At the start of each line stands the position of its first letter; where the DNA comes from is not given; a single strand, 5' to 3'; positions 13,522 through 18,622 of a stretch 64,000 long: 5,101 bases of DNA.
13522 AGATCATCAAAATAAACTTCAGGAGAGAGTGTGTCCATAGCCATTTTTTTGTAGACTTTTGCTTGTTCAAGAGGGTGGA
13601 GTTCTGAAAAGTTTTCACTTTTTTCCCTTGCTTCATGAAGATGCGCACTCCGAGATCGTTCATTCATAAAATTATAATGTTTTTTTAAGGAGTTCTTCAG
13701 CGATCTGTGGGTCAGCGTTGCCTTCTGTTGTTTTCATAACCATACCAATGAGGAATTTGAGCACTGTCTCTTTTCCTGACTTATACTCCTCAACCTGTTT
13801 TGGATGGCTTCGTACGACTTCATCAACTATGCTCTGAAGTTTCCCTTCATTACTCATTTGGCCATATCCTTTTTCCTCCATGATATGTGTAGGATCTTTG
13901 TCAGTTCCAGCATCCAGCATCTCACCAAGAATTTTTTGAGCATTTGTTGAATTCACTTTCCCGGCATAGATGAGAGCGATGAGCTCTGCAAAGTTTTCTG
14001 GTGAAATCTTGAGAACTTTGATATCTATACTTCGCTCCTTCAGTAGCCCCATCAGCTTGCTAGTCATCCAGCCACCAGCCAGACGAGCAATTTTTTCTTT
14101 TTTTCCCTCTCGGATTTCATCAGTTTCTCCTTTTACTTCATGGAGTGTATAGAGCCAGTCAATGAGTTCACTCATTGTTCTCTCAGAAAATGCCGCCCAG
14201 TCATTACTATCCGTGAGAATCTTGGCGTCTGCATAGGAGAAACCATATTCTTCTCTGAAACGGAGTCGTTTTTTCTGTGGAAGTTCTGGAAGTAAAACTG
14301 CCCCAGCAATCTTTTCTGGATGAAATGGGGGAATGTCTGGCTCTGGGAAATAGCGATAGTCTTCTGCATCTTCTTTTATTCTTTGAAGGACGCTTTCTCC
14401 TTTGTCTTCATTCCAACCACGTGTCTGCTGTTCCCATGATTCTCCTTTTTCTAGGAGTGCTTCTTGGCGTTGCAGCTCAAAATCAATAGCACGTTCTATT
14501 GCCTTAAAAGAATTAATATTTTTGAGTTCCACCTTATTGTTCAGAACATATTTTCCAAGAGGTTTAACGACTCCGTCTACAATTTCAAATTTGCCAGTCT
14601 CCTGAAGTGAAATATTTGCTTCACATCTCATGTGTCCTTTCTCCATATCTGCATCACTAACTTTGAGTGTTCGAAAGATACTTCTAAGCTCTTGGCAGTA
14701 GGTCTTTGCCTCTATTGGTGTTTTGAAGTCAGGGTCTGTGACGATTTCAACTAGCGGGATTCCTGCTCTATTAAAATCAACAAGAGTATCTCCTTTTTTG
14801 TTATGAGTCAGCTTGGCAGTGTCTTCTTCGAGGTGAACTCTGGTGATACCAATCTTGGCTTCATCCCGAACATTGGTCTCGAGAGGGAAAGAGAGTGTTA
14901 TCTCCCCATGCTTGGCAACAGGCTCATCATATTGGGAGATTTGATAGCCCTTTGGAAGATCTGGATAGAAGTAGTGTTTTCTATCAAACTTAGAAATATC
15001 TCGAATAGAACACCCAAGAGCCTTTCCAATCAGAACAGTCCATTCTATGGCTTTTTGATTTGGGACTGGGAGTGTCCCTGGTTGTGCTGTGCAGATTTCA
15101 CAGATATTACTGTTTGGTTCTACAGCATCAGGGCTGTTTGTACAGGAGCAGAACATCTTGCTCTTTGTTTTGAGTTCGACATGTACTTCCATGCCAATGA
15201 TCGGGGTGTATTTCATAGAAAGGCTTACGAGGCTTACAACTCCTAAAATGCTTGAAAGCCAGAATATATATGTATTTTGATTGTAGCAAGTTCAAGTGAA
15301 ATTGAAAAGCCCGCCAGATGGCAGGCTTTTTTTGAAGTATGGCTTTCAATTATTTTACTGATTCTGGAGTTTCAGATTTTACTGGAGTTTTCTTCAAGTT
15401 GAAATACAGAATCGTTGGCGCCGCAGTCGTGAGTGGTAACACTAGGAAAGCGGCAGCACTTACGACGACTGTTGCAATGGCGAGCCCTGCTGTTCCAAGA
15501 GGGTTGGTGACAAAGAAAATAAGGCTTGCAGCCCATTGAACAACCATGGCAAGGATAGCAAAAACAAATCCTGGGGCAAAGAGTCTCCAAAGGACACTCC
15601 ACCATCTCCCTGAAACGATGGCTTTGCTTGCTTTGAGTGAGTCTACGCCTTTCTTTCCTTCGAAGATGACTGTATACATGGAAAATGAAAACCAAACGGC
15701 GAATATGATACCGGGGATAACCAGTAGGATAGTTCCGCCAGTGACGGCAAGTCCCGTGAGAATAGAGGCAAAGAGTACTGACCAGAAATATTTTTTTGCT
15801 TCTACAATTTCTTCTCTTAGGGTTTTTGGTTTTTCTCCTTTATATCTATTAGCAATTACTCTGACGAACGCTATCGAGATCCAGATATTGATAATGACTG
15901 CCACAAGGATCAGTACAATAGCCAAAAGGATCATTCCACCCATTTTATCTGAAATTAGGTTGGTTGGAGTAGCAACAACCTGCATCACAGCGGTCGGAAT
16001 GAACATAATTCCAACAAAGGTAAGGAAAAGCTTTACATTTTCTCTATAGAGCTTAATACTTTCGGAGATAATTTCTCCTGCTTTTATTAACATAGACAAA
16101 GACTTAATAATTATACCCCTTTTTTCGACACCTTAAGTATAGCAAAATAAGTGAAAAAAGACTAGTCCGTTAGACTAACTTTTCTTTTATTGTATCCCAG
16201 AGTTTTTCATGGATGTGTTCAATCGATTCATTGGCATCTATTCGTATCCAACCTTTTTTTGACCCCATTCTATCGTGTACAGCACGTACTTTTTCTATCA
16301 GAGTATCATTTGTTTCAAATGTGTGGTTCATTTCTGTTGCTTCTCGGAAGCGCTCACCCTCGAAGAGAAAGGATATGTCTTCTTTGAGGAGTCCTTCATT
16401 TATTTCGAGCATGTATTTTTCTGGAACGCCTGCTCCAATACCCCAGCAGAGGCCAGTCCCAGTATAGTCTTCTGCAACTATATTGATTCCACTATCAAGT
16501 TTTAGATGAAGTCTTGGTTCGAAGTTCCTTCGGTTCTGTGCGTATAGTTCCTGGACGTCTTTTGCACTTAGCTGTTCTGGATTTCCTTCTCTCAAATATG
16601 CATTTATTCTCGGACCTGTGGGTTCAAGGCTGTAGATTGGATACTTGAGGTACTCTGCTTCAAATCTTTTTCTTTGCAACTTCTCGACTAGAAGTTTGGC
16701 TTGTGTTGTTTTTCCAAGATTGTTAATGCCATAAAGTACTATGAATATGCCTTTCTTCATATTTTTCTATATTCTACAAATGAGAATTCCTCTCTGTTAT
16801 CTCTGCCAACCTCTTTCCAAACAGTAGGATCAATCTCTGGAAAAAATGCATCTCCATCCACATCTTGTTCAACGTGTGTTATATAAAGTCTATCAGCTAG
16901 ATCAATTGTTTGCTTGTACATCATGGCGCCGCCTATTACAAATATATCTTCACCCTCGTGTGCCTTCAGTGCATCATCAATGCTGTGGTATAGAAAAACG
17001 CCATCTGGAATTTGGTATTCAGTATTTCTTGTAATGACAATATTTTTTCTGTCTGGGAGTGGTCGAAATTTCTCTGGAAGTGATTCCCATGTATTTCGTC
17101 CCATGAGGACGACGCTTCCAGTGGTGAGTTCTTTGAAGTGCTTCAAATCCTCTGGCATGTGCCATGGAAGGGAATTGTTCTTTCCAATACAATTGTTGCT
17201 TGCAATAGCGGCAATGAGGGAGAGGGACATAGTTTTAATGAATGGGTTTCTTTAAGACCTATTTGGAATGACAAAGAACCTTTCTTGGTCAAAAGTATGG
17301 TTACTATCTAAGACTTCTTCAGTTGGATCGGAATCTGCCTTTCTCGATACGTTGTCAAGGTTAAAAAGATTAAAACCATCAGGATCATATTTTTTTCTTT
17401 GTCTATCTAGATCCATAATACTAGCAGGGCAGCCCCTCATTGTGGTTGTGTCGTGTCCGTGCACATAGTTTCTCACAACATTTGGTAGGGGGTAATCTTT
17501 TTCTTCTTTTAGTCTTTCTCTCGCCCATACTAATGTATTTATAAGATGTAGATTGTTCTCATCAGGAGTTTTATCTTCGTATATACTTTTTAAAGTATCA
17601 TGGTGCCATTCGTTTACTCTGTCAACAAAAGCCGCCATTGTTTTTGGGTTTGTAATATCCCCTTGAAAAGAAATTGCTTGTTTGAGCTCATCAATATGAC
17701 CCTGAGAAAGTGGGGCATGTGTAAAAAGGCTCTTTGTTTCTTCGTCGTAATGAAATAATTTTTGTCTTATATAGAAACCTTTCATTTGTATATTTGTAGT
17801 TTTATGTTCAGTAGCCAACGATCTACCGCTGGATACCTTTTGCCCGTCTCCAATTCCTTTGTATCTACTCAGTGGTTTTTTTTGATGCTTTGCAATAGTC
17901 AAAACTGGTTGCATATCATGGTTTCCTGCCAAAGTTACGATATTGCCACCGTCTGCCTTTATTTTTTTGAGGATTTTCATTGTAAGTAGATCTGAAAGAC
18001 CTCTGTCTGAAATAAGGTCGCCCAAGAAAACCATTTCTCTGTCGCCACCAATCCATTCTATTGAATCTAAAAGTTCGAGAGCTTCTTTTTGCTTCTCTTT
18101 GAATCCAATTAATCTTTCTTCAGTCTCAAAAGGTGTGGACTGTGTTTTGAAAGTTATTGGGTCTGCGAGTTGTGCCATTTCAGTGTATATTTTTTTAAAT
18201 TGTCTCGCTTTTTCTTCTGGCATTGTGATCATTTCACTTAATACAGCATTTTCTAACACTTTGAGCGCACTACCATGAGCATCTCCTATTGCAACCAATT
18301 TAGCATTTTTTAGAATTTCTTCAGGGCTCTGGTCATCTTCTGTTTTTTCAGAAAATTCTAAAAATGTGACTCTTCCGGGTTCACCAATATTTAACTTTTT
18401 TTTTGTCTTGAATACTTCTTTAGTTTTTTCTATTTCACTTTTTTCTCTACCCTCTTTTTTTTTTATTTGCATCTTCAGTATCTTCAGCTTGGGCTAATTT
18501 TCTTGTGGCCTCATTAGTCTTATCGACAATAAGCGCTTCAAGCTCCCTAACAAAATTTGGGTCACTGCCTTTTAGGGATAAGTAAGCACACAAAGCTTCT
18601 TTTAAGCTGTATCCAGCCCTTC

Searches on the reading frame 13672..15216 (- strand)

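Call 11: search_protein_families(library=pfam, proteins=[window:13672-15216:-], max_evalue=0.001)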
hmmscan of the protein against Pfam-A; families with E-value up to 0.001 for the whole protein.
window:13672-15216:- (514 aa): 2 families
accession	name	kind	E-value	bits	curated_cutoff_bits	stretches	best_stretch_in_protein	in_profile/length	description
PF02934.20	GatB_N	-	4.6e-107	357.7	23.4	1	6-299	2-270/277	GatB/GatE catalytic domain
PF02637.23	GatB_Yqey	-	6e-41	140.2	27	1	376-514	12-148/148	GatB domain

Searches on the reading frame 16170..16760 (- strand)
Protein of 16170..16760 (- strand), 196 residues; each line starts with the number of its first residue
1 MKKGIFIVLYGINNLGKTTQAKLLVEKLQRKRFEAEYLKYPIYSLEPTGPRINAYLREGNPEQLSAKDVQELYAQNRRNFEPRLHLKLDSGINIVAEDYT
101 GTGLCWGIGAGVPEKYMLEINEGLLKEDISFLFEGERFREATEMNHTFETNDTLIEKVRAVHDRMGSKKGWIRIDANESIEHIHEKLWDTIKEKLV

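Call 11: search_protein_families(library=pfam, proteins=[window:16170-16760:-], max_evalue=0.001)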
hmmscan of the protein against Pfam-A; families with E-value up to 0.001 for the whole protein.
window:16170-16760:- (196 aa): 1 family
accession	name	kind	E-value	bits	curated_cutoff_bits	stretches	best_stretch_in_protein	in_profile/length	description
PF02223.23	Thymidylate_kin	-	1.1e-15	58.3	27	1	11-186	3-184/185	Thymidylate kinase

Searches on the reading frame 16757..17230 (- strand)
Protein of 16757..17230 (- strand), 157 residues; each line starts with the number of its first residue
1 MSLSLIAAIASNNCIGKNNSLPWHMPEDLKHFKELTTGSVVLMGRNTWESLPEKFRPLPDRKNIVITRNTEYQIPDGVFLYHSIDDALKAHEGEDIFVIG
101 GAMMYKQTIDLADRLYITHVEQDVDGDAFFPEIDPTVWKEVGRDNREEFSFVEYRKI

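Call 11: search_protein_families(library=pfam, proteins=[window:16757-17230:-], max_evalue=0.001)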
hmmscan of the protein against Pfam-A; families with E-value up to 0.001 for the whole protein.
window:16757-17230:- (157 aa): 1 family
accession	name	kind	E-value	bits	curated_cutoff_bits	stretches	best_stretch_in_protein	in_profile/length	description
PF00186.24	DHFR_1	-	2.1e-55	187.2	25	1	3-147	2-143/159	Dihydrofolate reductase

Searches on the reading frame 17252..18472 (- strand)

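Call 11: search_protein_families(library=pfam, proteins=[window:17252-18472:-], max_evalue=0.001)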
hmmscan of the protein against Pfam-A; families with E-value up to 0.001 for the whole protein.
window:17252-18472:- (406 aa): 2 families
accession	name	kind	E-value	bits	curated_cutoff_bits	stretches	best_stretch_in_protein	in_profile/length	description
PF21663.2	WipA_Phos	-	1.7e-19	70.7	27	1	149-356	4-233/238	WipA-like, phosphatase domain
PF00149.33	Metallophos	-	0.00031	21.7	21.5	1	133-256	20-159/191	Calcineurin-like phosphoesterase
